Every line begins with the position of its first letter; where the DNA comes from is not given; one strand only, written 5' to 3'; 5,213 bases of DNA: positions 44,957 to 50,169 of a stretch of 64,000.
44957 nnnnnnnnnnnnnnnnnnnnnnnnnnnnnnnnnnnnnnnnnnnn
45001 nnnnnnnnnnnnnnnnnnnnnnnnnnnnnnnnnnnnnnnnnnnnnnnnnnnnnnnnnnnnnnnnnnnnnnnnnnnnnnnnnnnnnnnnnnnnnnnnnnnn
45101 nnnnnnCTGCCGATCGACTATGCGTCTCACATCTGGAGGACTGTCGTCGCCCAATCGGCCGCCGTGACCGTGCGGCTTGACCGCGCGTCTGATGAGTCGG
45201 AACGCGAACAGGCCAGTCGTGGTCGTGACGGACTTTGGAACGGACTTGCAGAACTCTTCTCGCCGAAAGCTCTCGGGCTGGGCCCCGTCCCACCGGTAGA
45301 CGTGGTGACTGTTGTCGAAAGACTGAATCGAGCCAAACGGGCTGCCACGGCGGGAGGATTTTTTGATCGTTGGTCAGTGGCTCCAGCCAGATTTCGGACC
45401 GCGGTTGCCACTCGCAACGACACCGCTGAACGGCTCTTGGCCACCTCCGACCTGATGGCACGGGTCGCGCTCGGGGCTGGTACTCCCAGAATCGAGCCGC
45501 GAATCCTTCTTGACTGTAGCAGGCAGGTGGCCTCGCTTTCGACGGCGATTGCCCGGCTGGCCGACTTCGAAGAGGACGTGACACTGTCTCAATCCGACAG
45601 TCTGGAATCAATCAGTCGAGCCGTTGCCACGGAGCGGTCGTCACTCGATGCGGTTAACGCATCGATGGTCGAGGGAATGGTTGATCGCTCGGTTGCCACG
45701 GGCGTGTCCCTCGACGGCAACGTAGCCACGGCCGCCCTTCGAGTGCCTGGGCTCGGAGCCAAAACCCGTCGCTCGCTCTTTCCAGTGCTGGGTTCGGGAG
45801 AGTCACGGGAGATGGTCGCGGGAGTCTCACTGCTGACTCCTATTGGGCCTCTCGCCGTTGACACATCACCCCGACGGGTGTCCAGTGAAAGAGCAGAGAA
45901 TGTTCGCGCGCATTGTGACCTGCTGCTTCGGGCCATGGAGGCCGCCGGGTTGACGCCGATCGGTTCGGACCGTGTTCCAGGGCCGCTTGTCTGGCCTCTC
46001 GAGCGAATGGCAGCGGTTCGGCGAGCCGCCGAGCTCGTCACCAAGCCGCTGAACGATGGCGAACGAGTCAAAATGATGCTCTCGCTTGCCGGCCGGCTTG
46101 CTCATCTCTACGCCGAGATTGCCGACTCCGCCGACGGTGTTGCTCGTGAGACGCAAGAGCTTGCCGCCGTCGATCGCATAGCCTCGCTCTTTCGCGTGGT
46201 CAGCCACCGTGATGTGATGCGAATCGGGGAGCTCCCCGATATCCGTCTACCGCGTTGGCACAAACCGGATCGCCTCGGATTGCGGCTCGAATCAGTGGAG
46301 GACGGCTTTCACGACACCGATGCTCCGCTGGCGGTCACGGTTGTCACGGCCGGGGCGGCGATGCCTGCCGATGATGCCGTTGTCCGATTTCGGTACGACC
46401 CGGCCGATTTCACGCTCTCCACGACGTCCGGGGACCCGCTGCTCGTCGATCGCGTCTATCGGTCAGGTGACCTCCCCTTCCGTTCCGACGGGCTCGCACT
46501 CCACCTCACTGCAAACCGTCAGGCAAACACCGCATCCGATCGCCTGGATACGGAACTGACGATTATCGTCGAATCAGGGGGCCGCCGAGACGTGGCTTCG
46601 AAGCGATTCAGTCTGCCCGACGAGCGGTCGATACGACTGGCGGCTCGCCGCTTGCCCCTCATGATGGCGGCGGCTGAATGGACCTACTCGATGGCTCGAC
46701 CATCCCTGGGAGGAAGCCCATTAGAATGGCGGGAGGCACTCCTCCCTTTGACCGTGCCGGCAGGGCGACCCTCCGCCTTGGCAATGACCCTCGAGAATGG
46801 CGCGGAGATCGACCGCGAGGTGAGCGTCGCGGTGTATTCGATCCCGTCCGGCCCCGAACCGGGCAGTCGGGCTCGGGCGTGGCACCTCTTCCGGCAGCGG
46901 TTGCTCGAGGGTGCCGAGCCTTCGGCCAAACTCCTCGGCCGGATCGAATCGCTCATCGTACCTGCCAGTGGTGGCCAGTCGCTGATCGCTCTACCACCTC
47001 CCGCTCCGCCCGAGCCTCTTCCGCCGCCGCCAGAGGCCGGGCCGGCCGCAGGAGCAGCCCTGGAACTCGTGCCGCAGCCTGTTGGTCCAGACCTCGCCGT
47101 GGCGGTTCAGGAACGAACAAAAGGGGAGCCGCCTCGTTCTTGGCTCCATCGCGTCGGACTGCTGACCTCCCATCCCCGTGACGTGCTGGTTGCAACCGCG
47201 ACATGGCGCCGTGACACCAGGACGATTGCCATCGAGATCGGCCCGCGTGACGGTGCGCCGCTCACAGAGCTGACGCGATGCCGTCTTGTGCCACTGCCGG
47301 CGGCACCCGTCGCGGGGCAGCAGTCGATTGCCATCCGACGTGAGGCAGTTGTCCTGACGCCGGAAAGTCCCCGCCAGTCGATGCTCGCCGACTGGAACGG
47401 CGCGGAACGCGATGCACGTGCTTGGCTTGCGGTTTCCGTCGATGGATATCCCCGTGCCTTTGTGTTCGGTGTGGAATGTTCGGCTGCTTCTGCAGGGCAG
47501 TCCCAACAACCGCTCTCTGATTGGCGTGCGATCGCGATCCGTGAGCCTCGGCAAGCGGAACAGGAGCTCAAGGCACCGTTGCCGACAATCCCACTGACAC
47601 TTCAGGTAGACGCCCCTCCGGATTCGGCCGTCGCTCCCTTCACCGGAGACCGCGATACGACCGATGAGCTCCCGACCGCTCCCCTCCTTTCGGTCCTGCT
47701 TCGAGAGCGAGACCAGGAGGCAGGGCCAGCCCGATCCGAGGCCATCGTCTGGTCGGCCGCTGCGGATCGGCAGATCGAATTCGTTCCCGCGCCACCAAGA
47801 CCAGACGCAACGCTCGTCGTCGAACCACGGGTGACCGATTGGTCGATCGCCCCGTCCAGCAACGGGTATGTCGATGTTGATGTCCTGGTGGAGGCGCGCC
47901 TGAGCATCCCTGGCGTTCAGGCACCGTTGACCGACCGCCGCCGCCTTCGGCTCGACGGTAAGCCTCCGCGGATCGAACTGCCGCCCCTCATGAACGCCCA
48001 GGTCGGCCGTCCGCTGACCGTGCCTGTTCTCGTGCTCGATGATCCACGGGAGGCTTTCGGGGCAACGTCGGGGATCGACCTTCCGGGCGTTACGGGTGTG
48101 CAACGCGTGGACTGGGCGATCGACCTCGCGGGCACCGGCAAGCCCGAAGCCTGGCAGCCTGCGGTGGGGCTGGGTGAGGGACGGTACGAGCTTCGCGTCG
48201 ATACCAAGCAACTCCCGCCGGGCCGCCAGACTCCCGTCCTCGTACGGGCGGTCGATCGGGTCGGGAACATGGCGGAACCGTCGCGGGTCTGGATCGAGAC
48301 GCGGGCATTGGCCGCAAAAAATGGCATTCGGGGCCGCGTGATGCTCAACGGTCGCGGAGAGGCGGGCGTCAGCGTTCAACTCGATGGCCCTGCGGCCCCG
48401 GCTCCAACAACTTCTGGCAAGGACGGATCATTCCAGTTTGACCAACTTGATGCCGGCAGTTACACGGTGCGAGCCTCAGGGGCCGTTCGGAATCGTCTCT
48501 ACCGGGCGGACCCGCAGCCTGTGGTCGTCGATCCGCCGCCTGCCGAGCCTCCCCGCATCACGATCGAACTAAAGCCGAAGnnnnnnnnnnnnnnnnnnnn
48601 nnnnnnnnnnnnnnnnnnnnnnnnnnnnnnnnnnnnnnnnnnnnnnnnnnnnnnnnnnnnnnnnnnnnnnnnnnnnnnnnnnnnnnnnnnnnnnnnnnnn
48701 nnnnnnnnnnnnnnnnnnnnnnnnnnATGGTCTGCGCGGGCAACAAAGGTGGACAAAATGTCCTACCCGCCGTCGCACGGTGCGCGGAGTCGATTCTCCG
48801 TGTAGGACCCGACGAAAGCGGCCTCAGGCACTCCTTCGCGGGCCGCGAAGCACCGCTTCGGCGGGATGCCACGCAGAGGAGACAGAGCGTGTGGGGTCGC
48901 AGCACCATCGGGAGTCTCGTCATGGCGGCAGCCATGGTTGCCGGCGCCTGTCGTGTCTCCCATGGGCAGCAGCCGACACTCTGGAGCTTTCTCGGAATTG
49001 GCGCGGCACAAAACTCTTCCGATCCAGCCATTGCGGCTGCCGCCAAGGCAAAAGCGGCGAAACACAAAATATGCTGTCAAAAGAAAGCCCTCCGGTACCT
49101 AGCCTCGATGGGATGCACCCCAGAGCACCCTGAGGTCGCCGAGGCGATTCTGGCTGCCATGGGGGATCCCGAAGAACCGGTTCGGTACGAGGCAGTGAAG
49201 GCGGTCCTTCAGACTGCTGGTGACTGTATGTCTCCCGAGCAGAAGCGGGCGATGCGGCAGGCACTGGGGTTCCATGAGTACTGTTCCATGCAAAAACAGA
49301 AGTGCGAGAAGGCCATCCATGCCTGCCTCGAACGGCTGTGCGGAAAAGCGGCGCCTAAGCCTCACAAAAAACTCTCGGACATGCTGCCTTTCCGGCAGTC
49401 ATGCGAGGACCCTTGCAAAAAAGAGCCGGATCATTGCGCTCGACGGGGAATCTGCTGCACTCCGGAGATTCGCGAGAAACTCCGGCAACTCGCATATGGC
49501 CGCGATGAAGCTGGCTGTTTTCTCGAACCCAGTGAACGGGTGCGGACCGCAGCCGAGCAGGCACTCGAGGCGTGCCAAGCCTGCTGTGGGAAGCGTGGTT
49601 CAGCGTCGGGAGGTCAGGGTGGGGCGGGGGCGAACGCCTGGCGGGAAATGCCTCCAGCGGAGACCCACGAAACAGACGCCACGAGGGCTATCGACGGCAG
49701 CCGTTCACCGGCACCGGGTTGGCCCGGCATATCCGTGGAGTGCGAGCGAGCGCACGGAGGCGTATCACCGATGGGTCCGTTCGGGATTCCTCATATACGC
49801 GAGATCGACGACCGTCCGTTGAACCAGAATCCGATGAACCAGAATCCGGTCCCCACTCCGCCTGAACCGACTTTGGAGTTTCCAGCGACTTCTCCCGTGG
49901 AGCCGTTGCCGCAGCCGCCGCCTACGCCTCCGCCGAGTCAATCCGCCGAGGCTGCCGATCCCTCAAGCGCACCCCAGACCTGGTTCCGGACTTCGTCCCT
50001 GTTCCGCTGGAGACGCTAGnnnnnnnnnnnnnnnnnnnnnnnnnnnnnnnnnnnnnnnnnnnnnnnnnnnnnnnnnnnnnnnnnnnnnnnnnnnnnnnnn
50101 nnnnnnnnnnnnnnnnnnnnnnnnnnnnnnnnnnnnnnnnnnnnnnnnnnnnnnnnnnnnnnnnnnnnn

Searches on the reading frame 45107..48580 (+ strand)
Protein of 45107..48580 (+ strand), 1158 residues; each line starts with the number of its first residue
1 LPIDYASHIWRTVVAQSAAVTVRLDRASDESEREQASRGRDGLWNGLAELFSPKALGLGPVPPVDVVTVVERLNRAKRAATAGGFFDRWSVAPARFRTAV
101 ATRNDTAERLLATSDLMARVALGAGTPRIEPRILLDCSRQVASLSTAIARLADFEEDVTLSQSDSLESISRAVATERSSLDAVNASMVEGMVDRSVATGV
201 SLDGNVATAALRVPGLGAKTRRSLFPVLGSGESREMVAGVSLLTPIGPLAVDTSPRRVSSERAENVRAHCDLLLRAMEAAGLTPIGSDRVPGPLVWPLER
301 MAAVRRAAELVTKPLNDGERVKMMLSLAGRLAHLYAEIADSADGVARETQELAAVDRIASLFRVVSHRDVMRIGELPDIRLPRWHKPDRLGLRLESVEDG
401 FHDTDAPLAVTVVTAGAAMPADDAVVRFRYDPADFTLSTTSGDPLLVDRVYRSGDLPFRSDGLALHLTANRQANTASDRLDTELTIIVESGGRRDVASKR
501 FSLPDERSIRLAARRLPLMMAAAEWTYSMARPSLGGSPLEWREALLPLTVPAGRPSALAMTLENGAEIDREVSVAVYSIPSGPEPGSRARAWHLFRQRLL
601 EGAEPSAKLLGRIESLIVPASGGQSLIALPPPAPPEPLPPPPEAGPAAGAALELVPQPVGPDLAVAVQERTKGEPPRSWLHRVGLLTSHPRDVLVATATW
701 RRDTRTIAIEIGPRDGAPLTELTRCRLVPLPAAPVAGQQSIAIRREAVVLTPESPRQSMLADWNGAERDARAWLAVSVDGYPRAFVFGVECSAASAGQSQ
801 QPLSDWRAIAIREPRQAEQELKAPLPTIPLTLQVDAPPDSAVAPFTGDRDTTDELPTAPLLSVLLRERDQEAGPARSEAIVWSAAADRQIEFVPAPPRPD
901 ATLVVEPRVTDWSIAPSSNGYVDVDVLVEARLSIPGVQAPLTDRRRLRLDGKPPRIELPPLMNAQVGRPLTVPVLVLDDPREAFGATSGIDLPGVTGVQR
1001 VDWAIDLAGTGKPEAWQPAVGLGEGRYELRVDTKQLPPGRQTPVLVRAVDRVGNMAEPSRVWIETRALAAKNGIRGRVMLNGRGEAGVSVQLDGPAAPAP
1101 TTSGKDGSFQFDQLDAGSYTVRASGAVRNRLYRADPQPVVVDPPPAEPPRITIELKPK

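Call 55: predict_structure(alignment_id=A3)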
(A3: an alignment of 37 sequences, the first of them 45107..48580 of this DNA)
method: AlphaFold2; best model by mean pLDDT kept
length: 1158 residues; sequences in the alignment: 37
mean_pLDDT: 81.8   pTM: 0.51
mean pLDDT of the five models: 81.8, 80.1, 78.6, 77.8, 77.2
residues with pLDDT >= 90: 456; 70-90: 501; 50-70: 113; < 50: 88
segments of 3 or more residues with pLDDT < 50: 57-66, 155-163, 230-254, 385-389, 534-538, 643-654, 846-856, 870-875
pLDDT, mean of each block of 10 residues (from residue 1): 89 91 82 83 85 55 57 87 83 86 94 92 82 91 88 50 71 93 92 83 86 89 78 35 29 62 91 93 69 89 94 88 91 93 76 71 91 76 54 75 78 71 87 90 89 86 88 63 87 77 76 76 71 50 86 90 86 94 87 88 83 91 83 64 48 64 93 86 91 93 96 82 92 64 95 93 83 93 94 93 90 90 91 83 52 57 82 57 91 87 92 90 91 79 92 91 87 88 58 86 89 88 88 86 93 91 77 87 90 85 91 86 88 90 81 87
secondary structure, 60 per line:
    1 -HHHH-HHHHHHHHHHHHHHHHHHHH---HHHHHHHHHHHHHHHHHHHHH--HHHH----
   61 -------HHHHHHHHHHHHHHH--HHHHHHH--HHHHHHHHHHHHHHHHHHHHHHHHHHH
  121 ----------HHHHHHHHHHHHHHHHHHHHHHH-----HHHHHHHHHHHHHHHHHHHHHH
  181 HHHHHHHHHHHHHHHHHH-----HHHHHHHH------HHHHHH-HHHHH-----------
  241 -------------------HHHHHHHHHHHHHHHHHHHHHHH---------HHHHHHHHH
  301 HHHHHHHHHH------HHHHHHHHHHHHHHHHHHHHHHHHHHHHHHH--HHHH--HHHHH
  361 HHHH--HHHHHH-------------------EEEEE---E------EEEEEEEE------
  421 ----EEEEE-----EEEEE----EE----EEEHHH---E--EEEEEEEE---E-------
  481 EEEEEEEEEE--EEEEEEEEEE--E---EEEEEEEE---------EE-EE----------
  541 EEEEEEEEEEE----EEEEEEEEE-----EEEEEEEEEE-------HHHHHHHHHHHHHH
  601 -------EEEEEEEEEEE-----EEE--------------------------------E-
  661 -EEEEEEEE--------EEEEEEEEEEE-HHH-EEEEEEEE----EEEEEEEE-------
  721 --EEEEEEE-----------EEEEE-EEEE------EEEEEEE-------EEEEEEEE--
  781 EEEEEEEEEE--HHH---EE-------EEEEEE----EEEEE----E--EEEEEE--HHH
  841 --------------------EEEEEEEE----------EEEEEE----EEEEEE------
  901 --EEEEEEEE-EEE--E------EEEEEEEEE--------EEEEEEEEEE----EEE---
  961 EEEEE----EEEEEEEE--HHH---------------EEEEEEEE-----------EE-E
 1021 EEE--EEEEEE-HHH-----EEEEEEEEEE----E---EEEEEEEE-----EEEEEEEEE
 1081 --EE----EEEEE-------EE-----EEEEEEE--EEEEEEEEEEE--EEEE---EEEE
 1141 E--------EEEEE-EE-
elements in order (helices of 4 or more, strands of 3 or more residues): H2-5 H7-26 H30-50 H53-56 H68-82 H85-91 H94-120 H131-153 H159-198 H204-211 H218-223 H225-229 H260-282 H292-310 H317-347 H350-353 H356-364 H367-372 E392-396 E407-414 E425-429 E435-439 E450-452 E462-469 E481-490 E493-502 E509-516 E541-551 E556-564 E570-579 H587-600 E608-618 E624-626 E662-669 E678-688 E694-701 E706-713 E723-729 E741-745 E747-750 E757-763 E771-778 E781-790 E808-813 E818-822 E830-835 E861-868 E879-884 E889-894 E903-910 E912-914 E924-932 E941-950 E955-957 E961-965 E970-977 E998-1005 E1020-1023 E1026-1031 E1041-1050 E1059-1066 E1072-1080 E1089-1093 E1108-1114 E1117-1127 E1130-1133 E1137-1141 E1150-1154

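Call 59: fold_search(model_id=the predicted structure, library=pdb)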
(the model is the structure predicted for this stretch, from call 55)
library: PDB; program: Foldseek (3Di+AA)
matches with E <= 10: 1274; with E <= 0.001: 184
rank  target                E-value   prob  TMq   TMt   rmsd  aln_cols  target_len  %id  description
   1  7q62_B                4.4e-11  1.00  0.10  0.13  50.0       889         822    8  Structure of TEV cleaved A2ML1 dimer (A2ML1-TT dimer) (released 2022-04-20)
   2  9ijj_C                8.5e-11  1.00  0.09  0.10  32.8       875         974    8  In situ structure of the central apparatus in mouse sperm axoneme. (released 2025-06-04)
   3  9ijj_h                8.9e-11  1.00  0.10  0.09  47.3       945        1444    8  In situ structure of the central apparatus in mouse sperm axoneme. (released 2025-06-04)
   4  7sqc_2B               2.7e-10  1.00  0.09  0.13  54.9      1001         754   11  Ciliary C1 central pair apparatus isolated from Chlamydomonas reinhardtii (released 2022-04-13)
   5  3prx_A                4.7e-10  1.00  0.11  0.08  41.6       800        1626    9  Structure of Complement C5 in Complex with CVF and SSL7 (released 2011-01-19)
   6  5oj6_B                5.6e-10  1.00  0.12  0.19  35.8       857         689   11  Crystal structure of the chicken MDGA1 ectodomain in complex with the human neuroligin 1 (NL1(-A-B)) cholinesterase do (released 2017-08-23)
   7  6grs_B                9.5e-10  1.00  0.11  0.17  26.9       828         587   10  Paired immunoglobulin-like receptor B (PirB) or Leukocyte immunoglobulin-like receptor subfamily B member 3 (LILRB3) f (released 2019-02-06)
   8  6h04_A                9.5e-10  1.00  0.10  0.09  48.2       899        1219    9  Closed conformation of the Membrane Attack Complex (released 2018-12-19)
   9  3pvm_A                1.0e-09  1.00  0.11  0.08  42.4       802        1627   10  Structure of Complement C5 in Complex with CVF (released 2011-01-19)
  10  3dmk_B                1.9e-09  1.00  0.10  0.14  36.9       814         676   10  Crystal structure of Down Syndrome Cell Adhesion Molecule (DSCAM) isoform 1.30.30, N-terminal eight Ig domains (released 2008-10-07)
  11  3dmk_A                2.7e-09  1.00  0.10  0.13  37.5       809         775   10  Crystal structure of Down Syndrome Cell Adhesion Molecule (DSCAM) isoform 1.30.30, N-terminal eight Ig domains (released 2008-10-07)
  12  4a5w_A                3.3e-09  1.00  0.11  0.09  48.6       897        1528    9  Crystal structure of C5b6 (released 2012-03-14)
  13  6h03_A                3.8e-09  1.00  0.10  0.10  48.2       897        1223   10  OPEN CONFORMATION OF THE MEMBRANE ATTACK COMPLEX (released 2018-12-19)
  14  9flw_A                4.6e-09  1.00  0.11  0.22  35.4       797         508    8  CryoEM structure of the fragment-6 (3571-4078) in the grappling hook protein A (GhpA) in the bacterium Aureispira sp.  (released 2024-10-16)
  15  6vg1_A                6.2e-09  1.00  0.09  0.15  45.5       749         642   10  xenopus protocadherin 8.1 EC1-6 (released 2020-03-11)
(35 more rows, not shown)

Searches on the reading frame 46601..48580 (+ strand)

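Call 54: search_protein_families(library=pfam, proteins=[window:46601-48580:+], max_evalue=5)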
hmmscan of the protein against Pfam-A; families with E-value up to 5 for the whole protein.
window:46601-48580:+ (660 aa): 6 families
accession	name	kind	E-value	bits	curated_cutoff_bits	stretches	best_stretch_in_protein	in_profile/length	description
PF13620.12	CarboxypepD_reg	-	3.1e-07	31.1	32.3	1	576-627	2-56/82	Carboxypeptidase regulatory-like domain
PF17210.9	SdrD_B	-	0.002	18.7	29.7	1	585-626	22-65/112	SdrD B-like domain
PF13715.12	CarbopepD_reg_2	-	0.037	14.5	32.2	1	576-626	1-51/88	CarboxypepD_reg-like domain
PF17802.7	SpaA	-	0.067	13.8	23.1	1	602-643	35-76/91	Prealbumin-like fold domain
PF10670.15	DUF4198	-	0.12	12.9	34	1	570-627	143-207/209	Domain of unknown function (DUF4198)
PF09430.16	EMC7_beta-sandw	-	0.15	12.7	26.6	1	589-625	9-45/122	ER membrane protein complex subunit 7, beta-sandwich domain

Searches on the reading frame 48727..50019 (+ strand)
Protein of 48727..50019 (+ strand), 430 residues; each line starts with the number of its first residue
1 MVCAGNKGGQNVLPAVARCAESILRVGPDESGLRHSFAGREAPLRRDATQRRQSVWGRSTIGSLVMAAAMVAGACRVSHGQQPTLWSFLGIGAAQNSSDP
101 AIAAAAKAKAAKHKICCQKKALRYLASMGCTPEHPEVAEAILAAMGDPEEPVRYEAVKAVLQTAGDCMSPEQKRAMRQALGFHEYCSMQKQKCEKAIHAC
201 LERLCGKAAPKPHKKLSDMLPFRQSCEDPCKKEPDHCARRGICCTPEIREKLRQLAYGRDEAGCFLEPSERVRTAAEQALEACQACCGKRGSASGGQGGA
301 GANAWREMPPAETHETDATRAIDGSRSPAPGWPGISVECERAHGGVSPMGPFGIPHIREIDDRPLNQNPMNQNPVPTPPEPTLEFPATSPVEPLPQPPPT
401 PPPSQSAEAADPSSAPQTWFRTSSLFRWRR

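Call 5: search_protein_families(library=pfam, proteins=[window:48727-50019:+], max_evalue=0.01)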
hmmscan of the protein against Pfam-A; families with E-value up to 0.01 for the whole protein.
window:48727-50019:+ (430 aa): 1 family
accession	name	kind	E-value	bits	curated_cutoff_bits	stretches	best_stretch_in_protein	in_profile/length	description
PF13646.12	HEAT_2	-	0.00044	20.9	27.7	0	119-180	18-71/88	HEAT repeats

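Call 7: search_protein_families(library=ncbifam, proteins=[window:48727-50019:+], max_evalue=0.01)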
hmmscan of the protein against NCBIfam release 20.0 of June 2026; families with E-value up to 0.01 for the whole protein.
window:48727-50019:+ (430 aa): 0 families

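Call 54: search_protein_families(library=pfam, proteins=[window:48889-50016:+], max_evalue=5)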
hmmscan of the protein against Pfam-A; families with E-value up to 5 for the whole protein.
window:48889-50016:+ (376 aa): 3 families
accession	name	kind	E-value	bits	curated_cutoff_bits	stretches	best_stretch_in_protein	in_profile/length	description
PF13646.12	HEAT_2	-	0.00049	20.8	27.7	1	65-126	18-71/88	HEAT repeats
PF02985.28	HEAT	-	0.018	15.7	23.5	1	86-106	4-24/31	HEAT repeat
PF13513.12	HEAT_EZ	-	0.28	12.2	27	1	77-105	23-51/55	HEAT-like repeat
